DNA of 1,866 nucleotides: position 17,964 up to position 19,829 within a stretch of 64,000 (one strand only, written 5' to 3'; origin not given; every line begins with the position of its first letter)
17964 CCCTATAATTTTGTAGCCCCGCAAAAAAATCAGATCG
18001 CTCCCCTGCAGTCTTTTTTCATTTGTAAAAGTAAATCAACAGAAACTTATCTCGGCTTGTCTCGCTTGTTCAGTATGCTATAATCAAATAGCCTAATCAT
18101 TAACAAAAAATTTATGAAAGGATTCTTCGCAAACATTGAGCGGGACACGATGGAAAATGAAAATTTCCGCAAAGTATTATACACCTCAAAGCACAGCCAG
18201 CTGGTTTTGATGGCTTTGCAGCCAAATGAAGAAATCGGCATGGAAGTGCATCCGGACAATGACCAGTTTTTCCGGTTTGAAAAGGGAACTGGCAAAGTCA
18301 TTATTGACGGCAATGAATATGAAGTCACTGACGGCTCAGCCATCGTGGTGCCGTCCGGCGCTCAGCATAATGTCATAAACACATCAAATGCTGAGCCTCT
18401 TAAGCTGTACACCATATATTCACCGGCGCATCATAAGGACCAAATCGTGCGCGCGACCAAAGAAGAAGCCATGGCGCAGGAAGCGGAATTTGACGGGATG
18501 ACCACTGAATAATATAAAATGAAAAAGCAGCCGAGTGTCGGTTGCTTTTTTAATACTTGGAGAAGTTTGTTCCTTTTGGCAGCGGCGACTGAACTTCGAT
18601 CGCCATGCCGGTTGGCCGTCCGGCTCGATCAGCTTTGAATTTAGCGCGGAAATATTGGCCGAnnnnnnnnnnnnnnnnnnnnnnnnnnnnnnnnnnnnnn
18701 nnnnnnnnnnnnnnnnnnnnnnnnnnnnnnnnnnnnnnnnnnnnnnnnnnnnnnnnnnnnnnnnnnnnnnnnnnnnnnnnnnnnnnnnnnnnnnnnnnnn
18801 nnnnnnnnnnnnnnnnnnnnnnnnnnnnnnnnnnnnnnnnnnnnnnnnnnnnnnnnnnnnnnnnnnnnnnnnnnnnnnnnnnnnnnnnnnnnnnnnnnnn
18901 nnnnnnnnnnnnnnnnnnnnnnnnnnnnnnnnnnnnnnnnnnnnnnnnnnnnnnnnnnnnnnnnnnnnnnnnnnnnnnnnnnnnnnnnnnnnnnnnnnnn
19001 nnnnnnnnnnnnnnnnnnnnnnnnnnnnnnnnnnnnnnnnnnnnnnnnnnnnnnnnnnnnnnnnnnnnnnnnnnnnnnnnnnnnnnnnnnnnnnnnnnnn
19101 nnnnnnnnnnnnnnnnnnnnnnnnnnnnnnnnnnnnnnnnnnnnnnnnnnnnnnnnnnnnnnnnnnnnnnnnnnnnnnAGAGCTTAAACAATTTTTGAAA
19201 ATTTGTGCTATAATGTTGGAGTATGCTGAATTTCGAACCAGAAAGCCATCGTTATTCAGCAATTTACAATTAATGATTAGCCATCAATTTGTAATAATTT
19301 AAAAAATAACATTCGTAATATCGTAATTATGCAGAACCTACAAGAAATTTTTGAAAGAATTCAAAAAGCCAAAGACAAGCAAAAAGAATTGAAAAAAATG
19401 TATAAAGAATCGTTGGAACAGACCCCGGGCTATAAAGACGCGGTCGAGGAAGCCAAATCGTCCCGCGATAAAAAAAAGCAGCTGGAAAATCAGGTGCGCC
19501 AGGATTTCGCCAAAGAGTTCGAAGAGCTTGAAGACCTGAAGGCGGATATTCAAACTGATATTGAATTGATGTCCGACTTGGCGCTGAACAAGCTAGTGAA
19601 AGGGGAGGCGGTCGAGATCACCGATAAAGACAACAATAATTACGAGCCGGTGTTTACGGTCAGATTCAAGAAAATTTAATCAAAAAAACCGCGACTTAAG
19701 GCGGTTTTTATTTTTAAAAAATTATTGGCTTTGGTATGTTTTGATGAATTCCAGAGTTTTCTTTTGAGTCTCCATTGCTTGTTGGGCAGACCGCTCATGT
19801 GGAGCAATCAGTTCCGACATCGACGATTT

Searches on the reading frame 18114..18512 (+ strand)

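Call 42: search_protein_families(library=pfam, proteins=[window:18114-18512:+], max_evalue=0.01)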
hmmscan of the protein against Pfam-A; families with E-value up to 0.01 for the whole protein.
window:18114-18512:+ (132 aa): 5 families
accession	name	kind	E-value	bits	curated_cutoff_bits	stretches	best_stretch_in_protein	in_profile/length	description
PF07883.17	Cupin_2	-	8e-18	64.4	27.2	1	32-102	2-70/70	Cupin domain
PF02311.25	AraC_binding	-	1.3e-05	25.3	21.1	1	45-117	20-90/135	AraC-like ligand binding domain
PF01050.24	MannoseP_isomer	-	2.5e-05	24.9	23.6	1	21-113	21-113/116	Mannose-6-phosphate isomerase C-terminal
PF11699.14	CENP-C_C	-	0.0035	18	29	1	49-97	33-81/85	Mif2/CENP-C like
PF00190.28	Cupin_1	-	0.0046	17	22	1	34-115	39-126/151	Cupin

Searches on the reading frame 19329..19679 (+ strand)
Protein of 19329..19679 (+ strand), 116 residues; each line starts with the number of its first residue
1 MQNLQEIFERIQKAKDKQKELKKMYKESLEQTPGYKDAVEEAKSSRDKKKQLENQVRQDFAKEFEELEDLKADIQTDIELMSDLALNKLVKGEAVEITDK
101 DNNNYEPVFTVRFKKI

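Call 42: search_protein_families(library=pfam, proteins=[window:19329-19679:+], max_evalue=0.01)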
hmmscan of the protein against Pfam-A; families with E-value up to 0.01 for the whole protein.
window:19329-19679:+ (116 aa): 1 family
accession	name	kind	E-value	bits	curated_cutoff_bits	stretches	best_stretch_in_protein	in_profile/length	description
PF06512.18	Na_trans_assoc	-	0.0038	18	35.6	1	1-75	4-76/200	Sodium ion transport-associated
